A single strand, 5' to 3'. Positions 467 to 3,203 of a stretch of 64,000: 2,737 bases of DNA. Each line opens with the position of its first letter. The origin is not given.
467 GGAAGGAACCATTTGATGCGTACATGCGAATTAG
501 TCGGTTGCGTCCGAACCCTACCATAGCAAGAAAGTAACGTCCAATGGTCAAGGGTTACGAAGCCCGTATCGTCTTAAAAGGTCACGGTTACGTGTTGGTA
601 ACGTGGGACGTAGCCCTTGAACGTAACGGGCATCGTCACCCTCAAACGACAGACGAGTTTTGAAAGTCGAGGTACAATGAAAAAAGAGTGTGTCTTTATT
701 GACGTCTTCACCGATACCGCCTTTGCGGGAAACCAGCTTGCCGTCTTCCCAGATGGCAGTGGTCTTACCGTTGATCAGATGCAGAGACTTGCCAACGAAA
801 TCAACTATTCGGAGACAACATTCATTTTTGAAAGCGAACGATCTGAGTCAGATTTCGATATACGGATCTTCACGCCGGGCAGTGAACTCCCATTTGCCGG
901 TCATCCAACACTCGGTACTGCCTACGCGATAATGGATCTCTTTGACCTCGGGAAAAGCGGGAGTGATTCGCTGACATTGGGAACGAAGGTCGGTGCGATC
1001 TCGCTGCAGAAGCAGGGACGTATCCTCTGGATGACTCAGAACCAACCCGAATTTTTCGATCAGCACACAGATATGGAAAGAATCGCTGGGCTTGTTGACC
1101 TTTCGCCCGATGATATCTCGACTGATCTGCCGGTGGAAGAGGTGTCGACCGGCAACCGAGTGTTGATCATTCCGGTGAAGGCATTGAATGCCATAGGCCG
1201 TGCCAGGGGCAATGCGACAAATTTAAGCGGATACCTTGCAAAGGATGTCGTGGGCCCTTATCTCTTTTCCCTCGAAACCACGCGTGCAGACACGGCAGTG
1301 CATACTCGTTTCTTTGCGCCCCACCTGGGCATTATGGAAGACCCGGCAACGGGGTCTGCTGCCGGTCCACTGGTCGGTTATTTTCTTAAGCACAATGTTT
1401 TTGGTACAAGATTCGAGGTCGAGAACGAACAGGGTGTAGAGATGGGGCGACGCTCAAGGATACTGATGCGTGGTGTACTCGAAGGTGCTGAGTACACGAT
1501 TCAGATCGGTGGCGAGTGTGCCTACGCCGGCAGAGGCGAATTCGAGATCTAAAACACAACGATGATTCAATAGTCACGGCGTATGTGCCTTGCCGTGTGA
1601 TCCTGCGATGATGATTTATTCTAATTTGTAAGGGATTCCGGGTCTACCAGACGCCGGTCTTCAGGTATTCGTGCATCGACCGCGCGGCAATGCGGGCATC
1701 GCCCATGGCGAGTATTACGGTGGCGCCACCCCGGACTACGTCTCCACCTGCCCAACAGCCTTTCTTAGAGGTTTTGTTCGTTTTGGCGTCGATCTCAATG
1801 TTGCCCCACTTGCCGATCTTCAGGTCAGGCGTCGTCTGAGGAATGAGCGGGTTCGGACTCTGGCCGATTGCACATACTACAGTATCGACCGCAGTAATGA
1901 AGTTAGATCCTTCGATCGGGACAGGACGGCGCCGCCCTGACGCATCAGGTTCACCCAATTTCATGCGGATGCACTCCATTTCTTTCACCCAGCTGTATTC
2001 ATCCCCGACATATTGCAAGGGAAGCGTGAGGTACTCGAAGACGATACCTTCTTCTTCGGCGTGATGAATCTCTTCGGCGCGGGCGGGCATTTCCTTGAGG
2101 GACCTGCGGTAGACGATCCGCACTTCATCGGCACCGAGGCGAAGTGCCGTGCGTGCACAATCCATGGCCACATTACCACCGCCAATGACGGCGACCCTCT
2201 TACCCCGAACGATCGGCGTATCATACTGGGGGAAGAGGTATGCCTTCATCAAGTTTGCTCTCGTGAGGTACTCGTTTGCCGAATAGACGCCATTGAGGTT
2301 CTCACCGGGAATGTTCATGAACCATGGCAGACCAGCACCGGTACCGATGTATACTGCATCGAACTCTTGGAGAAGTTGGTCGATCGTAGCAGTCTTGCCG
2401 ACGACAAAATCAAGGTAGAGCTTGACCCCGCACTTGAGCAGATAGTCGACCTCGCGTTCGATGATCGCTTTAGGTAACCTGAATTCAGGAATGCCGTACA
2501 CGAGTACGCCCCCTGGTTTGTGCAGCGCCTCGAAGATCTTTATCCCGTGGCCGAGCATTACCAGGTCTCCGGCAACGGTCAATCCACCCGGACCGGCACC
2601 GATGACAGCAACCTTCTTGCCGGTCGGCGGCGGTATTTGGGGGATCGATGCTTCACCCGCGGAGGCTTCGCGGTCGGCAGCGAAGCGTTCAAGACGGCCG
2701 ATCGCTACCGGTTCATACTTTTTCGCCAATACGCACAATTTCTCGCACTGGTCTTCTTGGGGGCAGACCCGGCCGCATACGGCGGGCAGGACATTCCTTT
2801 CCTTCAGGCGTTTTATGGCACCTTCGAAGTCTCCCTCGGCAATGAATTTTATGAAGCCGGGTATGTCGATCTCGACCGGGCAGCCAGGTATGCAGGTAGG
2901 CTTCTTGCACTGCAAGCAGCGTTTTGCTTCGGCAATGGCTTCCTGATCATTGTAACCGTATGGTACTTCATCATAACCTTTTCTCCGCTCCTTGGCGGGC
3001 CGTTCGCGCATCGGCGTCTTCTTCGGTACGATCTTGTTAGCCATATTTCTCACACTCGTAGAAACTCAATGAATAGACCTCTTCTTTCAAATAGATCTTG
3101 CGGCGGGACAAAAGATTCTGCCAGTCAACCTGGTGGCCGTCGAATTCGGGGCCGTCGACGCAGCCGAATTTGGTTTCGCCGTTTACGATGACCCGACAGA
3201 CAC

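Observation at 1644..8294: Five-gene operon fusing a NuoE/NuoF/NuoG-like module with NfnA/NfnB: a putative Bfu/Stn-like electron-bifurcating transhydrogenase with extra subunits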

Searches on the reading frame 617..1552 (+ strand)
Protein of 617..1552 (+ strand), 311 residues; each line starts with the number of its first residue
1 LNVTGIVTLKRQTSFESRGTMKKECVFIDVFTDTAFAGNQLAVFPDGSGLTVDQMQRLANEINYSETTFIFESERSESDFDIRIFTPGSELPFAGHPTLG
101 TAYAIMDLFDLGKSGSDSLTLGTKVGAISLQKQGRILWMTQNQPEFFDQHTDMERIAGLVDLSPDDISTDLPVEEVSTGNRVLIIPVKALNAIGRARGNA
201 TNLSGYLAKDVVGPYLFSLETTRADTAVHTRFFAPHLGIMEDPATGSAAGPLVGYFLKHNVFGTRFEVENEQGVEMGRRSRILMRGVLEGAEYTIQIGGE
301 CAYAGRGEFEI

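Call 4: search_protein_families(library=pfam, proteins=[window:617-1552:+])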
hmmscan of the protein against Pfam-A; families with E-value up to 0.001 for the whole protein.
window:617-1552:+ (311 aa): 1 family
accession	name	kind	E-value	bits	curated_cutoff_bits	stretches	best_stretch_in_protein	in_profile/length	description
PF02567.21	PhzC-PhzF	-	1.4e-60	205.6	27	1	28-303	1-277/281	Phenazine biosynthesis-like protein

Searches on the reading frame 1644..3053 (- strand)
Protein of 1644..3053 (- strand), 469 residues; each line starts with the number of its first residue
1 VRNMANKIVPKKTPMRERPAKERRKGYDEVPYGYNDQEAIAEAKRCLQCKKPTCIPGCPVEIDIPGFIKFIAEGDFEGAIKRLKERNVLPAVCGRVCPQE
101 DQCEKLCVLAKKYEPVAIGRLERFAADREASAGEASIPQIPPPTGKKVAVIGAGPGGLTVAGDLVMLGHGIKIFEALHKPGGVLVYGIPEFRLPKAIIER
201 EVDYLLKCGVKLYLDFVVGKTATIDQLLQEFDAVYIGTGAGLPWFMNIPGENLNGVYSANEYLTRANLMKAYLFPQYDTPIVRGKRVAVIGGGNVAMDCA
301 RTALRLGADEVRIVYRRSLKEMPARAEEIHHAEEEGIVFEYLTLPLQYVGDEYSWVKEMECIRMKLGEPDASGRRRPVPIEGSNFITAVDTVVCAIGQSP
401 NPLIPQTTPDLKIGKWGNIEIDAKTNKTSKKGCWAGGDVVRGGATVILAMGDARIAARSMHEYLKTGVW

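Call 4: search_protein_families(library=pfam, proteins=[window:1644-3053:-])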
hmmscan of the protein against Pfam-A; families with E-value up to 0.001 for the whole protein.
window:1644-3053:- (469 aa): 7 families
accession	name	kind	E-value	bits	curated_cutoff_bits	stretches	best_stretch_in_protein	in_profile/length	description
PF14691.11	Fer4_20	-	1.6e-42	144.3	25.8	1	24-131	2-110/113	Dihydroprymidine dehydrogenase domain II, 4Fe-4S cluster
PF07992.20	Pyr_redox_2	-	2.8e-29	102.9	26.1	1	146-451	1-289/291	Pyridine nucleotide-disulphide oxidoreductase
PF00070.33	Pyr_redox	-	1e-07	32.8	22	1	286-341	1-59/82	Pyridine nucleotide-disulphide oxidoreductase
PF13738.12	Pyr_redox_3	-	2.9e-06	27.2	30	0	281-319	161-198/305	Pyridine nucleotide-disulphide oxidoreductase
PF01262.27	AlaDh_PNT_C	-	7.7e-06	25.9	23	1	256-313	2-56/214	Alanine dehydrogenase/PNT, C-terminal domain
PF13241.12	NAD_binding_7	-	0.00025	22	22.1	0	282-335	5-54/104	Putative NAD(P)-binding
PF03807.23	F420_oxidored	-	0.00054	21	21.6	0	286-330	1-45/94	NADP oxidoreductase coenzyme F420-dependent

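Call 5: search_protein_families(library=ncbifam, proteins=[window:1644-3053:-])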
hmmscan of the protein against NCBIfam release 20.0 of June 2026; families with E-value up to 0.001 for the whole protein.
window:1644-3053:- (469 aa): 38 families (the best 25 are shown)
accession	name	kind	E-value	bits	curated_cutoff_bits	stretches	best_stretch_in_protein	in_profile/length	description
NF009414.0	PRK12778.1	equivalog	2.9e-208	693.7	1103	1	6-465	290-750/752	bifunctional dihydroorotate dehydrogenase B NAD binding subunit/NADPH-dependent glutamate synthase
TIGR01316.1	gltA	equivalog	4.1e-179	596.1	471.75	1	19-464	1-449/449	NADPH-dependent glutamate synthase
NF009413.0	PRK12775.1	equivalog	5.6e-165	550.8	1895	1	6-467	293-757/1006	putative trifunctional 2-polyprenylphenol hydroxylase/glutamate synthase subunit beta/ferritin domain-containing protein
NF009415.0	PRK12779.1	equivalog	1.1e-124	417.4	1519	1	54-463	210-625/944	putative bifunctional glutamate synthase subunit beta/2-polyprenylphenol hydroxylase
NF009454.0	PRK12814.1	equivalog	2.1e-121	406.4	916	2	54-465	104-501/657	putative NADPH-dependent glutamate synthase small subunit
NF009410.0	PRK12771.1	subfamily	4.2e-116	388.8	516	2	51-465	47-446/566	NAD(P)-binding protein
TIGR01318.1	gltD_gamma_fam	subfamily_domain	7.2e-110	367.7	482.95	1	15-465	11-466/467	glutamate synthase, small subunit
NF009408.0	PRK12769.1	equivalog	2.7e-103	346.3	1003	1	9-465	190-652/659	formate-dependent uric acid utilization protein AegA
NF010590.0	PRK13984.1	equivalog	2e-87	293.8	946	1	12-466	158-608/611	putative oxidoreductase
NF009451.0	PRK12809.1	equivalog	2.5e-86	290.3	1154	1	18-464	182-634/639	formate-dependent uric acid utilization protein YgfT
NF009409.0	PRK12770.1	subfamily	8.5e-84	281.6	343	1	140-466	13-352/360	putative glutamate synthase subunit beta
TIGR03315.1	Se_ygfK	equivalog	2.7e-80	270.1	835.3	1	41-460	434-835/1012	putative selenate reductase subunit YgfK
TIGR01317.1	GOGAT_sm_gam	subfamily_domain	7.1e-75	252.7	447.7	1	12-464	11-478/485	glutamate synthase small subunit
NF045663.1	diclust_near_Sec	equivalog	2.8e-44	151.4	530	1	42-240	8-199/759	pyridine nucleotide-disulfide oxidoreductase/dicluster-binding protein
TIGR03997.1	mycofact_OYE_2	equivalog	6.3e-14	51.3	793.15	1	117-267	354-499/645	mycofactocin system FadH/OYE family oxidoreductase 2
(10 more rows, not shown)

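Call 20: search_solved_structures(query=window:1644-3053:-, max_evalue=1e-30, show_alignments=2)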
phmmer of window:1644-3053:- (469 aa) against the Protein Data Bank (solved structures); distinct sequences matched with E-value up to 1e-30: 12.
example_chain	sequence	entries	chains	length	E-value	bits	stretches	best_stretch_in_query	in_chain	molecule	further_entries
4ylf_B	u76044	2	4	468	8.7e-179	598.7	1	11-469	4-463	Dihydropyrimidine dehydrogenase subunit A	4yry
5jca_L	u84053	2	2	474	2.6e-156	524.6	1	8-465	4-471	NADH-dependent Ferredoxin:NADP Oxidoreductase (NfnI) subunit alpha | NADH-dependent Ferredoxin:NADP Oxidoreductase subunit alpha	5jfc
5vj7_A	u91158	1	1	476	2e-148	498.6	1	7-465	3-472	Oxidoreductase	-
9n5u_A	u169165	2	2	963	8.7e-102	344.8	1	53-465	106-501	NfnA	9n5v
9bov_A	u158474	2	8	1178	1.8e-97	330.6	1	49-465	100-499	Molybdopterin oxidoreductase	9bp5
6s6s_G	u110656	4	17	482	3.7e-96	326.2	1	16-466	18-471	Glutamate synthase [NADPH] small chain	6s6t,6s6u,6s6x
2vdc_G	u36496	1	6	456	4.5e-92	312.8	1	29-466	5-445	GLUTAMATE SYNTHASE [NADPH] SMALL CHAIN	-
8oh5_C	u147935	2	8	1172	4.4e-88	299.6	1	49-465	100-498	Formate dehydrogenase-O, major subunit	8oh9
7mfm_I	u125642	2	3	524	1.2e-51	179.5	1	15-465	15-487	Glutamate synthase (NADPH) small chain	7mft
7m31_A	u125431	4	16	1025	2.2e-48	168.7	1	25-465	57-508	Dihydropyrimidine dehydrogenase [NADP(+)]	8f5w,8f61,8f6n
1h7x_A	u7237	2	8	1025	2.2e-48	168.7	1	25-465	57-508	DIHYDROPYRIMIDINE DEHYDROGENASE | Dihydropyrimidine dehydrogenase [NADP(+)]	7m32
1gt8_A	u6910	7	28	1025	2.2e-48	168.7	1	25-465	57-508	DIHYDROPYRIMIDINE DEHYDROGENASE | Dihydropyrimidine dehydrogenase [NADP(+)]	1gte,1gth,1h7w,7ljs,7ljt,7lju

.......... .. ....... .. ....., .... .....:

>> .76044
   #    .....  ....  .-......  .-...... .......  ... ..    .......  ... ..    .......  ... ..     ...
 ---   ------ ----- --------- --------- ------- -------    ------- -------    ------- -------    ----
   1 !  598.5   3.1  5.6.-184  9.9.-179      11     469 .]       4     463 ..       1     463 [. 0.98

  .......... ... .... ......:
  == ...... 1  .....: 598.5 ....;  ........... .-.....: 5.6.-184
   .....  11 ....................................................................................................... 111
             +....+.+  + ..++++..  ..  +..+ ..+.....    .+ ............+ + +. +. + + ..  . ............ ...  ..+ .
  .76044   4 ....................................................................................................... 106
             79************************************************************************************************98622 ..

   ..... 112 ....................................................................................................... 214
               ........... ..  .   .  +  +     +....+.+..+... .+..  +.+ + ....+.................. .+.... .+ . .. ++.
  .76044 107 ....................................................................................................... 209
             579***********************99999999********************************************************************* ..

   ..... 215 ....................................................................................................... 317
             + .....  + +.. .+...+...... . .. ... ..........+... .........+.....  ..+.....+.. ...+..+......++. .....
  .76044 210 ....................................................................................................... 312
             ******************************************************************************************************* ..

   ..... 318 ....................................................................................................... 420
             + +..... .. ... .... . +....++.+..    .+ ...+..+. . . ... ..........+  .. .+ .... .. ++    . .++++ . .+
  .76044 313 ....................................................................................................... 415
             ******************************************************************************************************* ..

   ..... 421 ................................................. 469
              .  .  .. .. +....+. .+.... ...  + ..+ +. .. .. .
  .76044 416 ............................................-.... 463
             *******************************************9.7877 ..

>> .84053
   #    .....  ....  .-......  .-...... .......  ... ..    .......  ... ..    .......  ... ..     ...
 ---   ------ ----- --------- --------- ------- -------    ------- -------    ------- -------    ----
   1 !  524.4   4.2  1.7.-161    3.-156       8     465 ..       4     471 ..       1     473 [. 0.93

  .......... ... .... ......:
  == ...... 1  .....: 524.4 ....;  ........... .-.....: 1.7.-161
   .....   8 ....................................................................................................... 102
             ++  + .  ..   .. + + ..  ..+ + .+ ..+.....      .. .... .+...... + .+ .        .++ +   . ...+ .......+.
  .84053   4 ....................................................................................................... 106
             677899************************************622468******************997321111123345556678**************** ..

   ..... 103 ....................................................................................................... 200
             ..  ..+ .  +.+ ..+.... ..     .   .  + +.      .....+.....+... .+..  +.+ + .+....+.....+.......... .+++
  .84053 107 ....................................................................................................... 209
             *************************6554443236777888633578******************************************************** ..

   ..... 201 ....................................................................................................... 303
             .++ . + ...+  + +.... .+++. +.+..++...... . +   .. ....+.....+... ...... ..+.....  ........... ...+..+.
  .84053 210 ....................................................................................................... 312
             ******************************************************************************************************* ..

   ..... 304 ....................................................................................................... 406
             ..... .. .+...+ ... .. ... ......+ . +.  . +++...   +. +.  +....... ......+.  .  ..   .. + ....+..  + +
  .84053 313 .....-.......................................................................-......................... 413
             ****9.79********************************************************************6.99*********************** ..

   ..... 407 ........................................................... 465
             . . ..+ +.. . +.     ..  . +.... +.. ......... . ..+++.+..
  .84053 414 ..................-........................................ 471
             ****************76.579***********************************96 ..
